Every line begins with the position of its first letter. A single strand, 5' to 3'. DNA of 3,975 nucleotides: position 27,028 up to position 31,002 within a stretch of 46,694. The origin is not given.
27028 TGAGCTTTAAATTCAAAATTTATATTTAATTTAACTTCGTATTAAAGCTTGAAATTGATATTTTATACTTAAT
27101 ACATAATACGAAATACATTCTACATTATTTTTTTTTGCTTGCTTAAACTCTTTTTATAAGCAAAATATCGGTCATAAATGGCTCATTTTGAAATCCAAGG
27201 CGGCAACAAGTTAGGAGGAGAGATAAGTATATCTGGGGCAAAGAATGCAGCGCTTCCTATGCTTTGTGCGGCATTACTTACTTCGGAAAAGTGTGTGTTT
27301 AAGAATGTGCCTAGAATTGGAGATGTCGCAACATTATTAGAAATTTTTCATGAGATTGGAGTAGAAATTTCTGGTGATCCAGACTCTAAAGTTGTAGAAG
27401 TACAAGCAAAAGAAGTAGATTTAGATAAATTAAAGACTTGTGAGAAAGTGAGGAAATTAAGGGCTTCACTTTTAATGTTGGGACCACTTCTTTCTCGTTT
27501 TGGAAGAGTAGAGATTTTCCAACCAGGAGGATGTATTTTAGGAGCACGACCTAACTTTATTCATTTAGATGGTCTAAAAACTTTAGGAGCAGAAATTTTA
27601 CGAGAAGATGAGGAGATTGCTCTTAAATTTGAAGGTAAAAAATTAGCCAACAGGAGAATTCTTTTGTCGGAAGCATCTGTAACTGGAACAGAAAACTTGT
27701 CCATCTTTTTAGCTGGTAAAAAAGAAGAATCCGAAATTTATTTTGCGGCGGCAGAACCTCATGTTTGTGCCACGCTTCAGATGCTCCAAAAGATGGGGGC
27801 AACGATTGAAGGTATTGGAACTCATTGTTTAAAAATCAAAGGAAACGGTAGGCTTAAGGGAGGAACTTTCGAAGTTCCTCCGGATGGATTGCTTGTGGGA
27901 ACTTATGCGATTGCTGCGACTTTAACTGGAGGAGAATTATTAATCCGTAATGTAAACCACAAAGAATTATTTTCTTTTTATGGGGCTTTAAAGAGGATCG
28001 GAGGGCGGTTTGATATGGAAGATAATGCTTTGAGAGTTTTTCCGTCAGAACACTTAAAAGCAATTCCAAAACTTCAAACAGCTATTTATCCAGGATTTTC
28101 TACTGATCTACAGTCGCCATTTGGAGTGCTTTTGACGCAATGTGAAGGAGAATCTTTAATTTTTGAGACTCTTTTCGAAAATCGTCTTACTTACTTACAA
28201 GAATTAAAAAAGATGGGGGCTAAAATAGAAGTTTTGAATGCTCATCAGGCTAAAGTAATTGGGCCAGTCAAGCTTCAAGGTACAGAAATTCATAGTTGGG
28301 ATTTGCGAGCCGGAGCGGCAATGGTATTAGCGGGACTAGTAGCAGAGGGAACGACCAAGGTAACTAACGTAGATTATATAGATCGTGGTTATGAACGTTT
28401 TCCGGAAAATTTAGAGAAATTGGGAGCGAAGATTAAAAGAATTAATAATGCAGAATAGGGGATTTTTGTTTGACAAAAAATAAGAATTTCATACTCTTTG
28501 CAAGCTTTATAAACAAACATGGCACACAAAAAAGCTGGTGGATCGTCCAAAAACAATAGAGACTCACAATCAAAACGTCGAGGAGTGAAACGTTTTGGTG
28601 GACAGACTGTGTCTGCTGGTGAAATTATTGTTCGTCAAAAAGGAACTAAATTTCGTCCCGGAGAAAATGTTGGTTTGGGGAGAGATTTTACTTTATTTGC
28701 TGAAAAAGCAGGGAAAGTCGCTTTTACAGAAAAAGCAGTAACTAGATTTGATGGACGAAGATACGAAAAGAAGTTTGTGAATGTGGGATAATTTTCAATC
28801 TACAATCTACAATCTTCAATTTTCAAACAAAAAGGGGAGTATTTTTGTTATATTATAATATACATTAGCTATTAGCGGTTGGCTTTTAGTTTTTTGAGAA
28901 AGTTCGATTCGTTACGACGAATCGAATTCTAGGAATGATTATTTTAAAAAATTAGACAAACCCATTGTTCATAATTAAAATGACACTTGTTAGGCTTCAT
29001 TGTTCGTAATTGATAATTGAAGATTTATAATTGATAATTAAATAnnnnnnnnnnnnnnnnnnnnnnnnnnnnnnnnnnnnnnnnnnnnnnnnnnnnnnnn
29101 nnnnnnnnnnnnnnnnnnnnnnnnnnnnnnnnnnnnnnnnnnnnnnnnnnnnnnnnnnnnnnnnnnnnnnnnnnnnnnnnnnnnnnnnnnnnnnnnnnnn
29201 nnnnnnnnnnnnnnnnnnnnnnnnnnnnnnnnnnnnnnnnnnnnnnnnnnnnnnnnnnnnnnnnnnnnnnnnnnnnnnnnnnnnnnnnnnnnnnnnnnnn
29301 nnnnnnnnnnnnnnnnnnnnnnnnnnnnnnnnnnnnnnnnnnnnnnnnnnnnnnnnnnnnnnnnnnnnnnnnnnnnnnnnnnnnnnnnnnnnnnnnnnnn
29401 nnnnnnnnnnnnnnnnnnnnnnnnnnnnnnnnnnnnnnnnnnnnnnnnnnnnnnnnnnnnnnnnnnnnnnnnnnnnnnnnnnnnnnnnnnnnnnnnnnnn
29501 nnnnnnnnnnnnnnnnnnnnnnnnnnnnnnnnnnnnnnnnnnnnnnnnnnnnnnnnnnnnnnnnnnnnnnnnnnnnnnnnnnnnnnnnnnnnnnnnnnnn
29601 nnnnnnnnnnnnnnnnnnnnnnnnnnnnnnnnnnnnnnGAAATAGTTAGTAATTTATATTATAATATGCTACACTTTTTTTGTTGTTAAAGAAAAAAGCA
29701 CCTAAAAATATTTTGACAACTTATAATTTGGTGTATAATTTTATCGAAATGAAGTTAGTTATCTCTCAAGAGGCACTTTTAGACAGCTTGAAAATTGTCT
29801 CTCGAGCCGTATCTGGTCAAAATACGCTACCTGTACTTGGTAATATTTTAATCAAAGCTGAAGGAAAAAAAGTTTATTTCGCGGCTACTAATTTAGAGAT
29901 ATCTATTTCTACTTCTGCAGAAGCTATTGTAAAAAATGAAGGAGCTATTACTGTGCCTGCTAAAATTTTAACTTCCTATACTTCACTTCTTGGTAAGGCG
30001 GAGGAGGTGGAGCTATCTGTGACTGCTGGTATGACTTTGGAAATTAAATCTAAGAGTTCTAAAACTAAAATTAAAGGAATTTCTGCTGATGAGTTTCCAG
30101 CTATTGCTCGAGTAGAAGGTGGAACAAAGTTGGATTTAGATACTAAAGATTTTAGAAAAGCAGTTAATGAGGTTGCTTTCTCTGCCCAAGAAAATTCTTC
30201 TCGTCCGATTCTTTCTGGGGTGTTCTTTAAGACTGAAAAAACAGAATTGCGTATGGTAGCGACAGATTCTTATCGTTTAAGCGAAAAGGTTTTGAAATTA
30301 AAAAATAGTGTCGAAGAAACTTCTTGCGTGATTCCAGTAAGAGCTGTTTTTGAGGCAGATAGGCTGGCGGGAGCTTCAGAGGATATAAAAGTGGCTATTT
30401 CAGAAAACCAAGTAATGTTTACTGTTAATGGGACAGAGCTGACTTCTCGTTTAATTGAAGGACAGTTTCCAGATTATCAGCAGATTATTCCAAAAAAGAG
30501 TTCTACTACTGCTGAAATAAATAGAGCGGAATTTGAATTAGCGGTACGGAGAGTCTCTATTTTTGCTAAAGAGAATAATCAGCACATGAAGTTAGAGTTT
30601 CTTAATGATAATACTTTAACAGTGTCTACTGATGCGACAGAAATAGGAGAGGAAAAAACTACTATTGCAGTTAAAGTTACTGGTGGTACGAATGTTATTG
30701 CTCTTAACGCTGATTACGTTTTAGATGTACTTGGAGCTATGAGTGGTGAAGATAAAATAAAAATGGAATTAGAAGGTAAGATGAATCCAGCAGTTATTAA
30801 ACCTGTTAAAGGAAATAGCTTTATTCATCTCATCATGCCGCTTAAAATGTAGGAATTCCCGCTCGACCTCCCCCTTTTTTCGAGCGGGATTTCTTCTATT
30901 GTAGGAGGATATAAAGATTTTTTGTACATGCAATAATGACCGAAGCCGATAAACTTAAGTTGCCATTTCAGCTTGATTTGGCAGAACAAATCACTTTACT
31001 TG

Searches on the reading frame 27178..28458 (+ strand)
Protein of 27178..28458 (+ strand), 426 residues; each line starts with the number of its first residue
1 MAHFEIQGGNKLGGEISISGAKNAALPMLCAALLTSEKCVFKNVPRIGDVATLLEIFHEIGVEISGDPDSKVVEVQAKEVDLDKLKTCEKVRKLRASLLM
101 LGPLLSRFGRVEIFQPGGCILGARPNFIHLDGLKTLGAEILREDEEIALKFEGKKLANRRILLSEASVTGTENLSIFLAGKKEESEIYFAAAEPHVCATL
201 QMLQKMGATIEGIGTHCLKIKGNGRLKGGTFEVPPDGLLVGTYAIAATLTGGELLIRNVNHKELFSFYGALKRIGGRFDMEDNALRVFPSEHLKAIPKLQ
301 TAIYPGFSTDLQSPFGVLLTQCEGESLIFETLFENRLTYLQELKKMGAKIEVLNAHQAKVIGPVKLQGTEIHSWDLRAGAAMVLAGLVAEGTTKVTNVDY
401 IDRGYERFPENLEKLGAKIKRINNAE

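Call 54: search_protein_families(library=pfam, proteins=[window:27178-28458:+])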
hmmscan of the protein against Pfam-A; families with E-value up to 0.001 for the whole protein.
window:27178-28458:+ (426 aa): 1 family
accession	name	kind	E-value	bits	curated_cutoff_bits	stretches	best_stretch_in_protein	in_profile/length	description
PF00275.25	EPSP_synthase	-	1.8e-79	267.9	22.8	1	6-412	1-417/417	EPSP synthase (3-phosphoshikimate 1-carboxyvinyltransferase)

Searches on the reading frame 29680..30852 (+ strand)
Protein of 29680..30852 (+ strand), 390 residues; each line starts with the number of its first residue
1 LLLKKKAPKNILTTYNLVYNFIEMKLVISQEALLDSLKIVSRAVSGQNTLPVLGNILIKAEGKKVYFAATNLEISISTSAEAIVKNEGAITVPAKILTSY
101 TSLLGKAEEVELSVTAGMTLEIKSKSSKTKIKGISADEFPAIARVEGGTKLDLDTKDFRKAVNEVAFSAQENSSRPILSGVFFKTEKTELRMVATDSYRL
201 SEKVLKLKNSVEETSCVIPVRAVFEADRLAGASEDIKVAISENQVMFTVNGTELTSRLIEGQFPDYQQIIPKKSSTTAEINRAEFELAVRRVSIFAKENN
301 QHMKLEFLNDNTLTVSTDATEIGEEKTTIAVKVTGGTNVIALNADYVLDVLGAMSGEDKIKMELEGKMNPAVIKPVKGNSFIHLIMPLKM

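Call 54: search_protein_families(library=pfam, proteins=[window:29680-30852:+])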
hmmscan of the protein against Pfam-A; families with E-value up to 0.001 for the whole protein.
window:29680-30852:+ (390 aa): 3 families
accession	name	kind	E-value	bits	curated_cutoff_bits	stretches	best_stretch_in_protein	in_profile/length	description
PF02767.21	DNA_pol3_beta_2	-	7.2e-38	129.9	27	2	153-265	2-116/116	DNA polymerase III beta subunit, central domain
PF00712.24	DNA_pol3_beta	-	5.3e-30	104.5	24.4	2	24-142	1-119/120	DNA polymerase III beta subunit, N-terminal domain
PF02768.20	DNA_pol3_beta_3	-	1.3e-22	80.3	27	1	268-388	2-120/121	DNA polymerase III beta subunit, C-terminal domain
